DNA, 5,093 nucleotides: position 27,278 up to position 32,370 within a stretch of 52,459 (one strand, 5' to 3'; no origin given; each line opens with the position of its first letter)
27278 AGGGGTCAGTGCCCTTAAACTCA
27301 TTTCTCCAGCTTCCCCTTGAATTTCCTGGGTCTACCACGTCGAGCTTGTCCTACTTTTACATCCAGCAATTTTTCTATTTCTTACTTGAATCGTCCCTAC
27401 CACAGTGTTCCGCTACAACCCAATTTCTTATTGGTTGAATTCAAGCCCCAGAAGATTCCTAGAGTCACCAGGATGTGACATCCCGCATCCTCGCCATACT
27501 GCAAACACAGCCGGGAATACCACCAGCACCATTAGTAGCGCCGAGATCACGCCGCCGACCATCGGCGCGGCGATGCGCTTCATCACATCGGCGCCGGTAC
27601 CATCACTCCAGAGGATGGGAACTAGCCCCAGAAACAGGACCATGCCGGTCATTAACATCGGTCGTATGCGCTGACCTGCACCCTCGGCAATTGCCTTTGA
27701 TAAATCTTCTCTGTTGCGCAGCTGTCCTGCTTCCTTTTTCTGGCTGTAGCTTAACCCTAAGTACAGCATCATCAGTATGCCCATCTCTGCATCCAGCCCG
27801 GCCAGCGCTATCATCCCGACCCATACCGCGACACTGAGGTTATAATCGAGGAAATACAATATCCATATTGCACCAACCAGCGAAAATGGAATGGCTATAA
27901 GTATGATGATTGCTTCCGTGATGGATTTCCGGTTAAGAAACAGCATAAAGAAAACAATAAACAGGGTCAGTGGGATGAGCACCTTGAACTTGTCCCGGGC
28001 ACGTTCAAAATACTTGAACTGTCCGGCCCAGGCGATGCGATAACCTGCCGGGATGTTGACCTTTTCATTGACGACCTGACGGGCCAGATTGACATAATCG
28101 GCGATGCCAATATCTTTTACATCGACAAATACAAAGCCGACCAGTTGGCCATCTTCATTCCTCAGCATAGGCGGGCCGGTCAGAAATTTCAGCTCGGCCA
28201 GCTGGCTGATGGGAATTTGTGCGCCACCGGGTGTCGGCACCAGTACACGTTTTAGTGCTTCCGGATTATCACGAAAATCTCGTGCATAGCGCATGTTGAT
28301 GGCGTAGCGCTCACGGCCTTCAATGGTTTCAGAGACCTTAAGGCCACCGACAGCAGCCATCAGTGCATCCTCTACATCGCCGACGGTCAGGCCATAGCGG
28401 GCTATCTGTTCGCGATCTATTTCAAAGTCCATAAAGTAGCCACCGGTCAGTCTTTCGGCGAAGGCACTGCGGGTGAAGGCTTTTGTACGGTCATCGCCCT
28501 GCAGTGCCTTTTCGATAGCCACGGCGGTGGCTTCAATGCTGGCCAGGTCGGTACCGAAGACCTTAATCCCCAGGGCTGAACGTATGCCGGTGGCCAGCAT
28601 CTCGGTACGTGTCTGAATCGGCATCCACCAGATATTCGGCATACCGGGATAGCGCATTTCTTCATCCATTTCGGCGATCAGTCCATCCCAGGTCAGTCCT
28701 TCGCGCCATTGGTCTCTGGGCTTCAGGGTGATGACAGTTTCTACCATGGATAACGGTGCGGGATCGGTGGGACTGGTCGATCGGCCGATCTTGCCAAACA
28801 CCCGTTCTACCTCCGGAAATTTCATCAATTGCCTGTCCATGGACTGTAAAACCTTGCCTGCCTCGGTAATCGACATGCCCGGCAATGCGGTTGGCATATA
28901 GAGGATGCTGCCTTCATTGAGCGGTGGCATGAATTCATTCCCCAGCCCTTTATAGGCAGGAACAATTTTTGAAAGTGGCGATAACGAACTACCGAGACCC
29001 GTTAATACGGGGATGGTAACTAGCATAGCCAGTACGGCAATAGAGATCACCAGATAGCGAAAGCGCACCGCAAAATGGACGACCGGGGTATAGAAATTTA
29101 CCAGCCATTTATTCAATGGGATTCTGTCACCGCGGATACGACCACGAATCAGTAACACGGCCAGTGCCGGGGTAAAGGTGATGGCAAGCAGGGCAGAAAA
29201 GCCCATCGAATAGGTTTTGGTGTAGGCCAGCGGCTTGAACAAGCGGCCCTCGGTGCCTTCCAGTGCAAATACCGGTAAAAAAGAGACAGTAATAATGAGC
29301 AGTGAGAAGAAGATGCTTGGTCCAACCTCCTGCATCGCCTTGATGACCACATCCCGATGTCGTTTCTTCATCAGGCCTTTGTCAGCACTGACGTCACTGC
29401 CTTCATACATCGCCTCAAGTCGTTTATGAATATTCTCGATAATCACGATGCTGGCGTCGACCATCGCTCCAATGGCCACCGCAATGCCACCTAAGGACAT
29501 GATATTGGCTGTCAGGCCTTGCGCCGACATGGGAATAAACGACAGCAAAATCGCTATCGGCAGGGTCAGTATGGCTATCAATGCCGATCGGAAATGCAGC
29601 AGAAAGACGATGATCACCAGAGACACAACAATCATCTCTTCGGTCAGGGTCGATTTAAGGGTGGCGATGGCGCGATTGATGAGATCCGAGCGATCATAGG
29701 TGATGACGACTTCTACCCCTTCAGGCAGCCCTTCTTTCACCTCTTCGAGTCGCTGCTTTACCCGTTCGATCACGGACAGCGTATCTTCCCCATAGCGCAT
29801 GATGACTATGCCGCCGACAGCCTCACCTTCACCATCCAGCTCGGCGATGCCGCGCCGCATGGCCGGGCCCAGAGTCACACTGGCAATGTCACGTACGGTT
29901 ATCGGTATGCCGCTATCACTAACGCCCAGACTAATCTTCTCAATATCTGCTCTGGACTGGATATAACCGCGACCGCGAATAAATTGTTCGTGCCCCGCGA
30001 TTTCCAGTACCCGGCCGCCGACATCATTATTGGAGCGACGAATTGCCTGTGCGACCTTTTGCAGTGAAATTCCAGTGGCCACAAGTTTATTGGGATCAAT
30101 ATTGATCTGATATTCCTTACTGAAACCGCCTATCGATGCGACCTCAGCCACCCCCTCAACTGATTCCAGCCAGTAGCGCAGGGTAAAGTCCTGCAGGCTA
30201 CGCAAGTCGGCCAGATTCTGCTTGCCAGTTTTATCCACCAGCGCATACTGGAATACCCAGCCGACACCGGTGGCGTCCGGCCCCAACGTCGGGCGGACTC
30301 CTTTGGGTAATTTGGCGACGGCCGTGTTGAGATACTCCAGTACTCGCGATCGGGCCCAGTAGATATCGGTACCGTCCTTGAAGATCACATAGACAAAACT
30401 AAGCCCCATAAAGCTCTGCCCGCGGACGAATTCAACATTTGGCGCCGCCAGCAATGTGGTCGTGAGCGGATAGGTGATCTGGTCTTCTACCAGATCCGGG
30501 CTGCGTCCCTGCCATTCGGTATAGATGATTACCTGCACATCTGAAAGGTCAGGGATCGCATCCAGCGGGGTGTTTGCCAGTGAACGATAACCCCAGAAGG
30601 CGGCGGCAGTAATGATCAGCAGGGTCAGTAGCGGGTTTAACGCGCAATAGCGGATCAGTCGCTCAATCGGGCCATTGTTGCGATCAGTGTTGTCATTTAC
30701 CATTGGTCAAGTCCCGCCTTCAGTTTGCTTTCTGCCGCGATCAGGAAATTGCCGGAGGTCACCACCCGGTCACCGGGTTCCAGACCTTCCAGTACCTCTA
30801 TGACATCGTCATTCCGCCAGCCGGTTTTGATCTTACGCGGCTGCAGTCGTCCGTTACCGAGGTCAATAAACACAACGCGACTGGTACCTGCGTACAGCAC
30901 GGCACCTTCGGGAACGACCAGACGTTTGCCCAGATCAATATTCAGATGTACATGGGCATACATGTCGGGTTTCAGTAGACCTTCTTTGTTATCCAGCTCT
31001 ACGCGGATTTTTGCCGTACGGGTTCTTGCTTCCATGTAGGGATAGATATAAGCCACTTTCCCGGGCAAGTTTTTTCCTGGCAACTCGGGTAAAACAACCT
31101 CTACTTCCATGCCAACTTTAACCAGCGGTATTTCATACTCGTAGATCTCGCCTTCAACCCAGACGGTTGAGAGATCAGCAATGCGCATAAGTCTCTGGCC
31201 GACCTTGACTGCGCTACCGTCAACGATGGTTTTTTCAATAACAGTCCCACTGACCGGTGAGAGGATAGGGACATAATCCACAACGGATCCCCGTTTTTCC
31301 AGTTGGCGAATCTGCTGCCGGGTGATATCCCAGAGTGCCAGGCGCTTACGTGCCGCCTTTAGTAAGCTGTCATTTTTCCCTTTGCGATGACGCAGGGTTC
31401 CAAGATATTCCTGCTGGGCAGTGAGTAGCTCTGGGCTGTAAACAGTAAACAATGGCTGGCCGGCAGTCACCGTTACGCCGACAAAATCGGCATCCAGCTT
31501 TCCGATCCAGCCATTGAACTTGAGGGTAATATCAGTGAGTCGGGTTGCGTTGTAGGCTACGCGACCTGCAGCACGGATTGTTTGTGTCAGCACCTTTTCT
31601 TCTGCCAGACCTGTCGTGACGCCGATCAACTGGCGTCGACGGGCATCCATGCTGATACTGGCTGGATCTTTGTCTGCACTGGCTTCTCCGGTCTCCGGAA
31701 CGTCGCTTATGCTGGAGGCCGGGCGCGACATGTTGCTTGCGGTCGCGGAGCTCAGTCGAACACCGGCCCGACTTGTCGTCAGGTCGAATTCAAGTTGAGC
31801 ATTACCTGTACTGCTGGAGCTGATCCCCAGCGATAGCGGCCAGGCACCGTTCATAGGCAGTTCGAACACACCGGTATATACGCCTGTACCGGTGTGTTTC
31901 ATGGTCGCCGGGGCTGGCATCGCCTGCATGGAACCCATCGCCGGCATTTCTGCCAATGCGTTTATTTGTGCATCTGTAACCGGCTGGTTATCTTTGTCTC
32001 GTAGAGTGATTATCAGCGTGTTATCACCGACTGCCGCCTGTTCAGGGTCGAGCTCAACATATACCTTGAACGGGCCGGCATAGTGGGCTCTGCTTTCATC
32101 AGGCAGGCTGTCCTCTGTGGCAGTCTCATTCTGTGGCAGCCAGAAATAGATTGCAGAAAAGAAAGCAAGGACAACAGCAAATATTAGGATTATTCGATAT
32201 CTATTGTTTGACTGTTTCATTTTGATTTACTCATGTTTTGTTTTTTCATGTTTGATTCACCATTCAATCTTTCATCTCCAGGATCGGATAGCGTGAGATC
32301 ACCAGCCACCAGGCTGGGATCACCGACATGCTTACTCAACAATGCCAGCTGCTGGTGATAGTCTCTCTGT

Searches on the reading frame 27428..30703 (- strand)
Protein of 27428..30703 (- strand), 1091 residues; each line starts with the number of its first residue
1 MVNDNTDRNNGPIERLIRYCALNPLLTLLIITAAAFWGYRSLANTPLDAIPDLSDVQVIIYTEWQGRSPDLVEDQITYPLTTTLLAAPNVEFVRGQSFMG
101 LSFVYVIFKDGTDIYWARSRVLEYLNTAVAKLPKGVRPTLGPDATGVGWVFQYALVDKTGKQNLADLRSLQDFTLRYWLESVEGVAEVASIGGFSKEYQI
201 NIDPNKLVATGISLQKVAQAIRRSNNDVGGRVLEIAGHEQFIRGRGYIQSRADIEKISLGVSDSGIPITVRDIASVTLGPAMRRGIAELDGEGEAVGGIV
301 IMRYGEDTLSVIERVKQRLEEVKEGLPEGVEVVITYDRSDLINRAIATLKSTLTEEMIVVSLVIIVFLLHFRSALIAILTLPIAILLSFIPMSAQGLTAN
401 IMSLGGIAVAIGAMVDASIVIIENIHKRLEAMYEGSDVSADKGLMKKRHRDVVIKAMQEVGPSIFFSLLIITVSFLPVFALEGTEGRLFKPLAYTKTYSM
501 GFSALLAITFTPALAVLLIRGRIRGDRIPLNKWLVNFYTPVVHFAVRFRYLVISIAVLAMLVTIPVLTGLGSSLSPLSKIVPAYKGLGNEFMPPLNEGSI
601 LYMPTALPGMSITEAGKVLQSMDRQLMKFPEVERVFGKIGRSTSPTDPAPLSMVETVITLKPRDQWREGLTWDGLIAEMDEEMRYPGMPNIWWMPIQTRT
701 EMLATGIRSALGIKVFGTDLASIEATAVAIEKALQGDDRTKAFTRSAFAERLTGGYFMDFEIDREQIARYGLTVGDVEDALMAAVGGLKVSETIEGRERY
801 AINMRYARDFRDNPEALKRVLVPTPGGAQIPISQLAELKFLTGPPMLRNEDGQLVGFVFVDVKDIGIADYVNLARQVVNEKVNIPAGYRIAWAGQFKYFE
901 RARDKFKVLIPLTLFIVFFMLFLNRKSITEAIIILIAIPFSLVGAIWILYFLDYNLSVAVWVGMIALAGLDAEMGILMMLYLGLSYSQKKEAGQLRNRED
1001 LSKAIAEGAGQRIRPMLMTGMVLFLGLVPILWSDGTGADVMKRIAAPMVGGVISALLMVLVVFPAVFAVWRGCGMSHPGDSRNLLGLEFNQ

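Call 61: search_protein_families(library=pfam, proteins=[window:27428-30703:-], max_evalue=0.00001)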
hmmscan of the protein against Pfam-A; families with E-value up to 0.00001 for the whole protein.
window:27428-30703:- (1091 aa): 2 families
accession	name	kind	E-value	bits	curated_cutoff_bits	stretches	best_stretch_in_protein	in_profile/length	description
PF00873.25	ACR_tran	-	6.2e-219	729.8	28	1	23-1069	8-1019/1021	AcrB/AcrD/AcrF family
PF03176.21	MMPL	-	1.4e-06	28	20.5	0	310-520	105-304/333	MMPL family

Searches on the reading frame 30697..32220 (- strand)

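Call 61: search_protein_families(library=pfam, proteins=[window:30697-32220:-], max_evalue=0.00001)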
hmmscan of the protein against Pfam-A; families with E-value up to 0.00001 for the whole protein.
window:30697-32220:- (507 aa): 4 families
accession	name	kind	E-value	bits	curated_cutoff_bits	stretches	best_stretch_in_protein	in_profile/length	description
PF16576.10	HlyD_D23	-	1.6e-77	260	30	1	211-422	2-214/214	Barrel-sandwich domain of CusB or HlyD membrane-fusion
PF13437.12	HlyD_3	-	1.7e-19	70.9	22.2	1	319-418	2-105/106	HlyD family secretion protein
PF13115.11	YtkA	-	8.3e-16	58.9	25.9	1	57-130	11-83/85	YtkA-like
PF16572.11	HlyD_D4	-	3.1e-06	27.4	26.4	1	261-311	5-53/55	Long alpha hairpin domain of cation efflux system protein, CusB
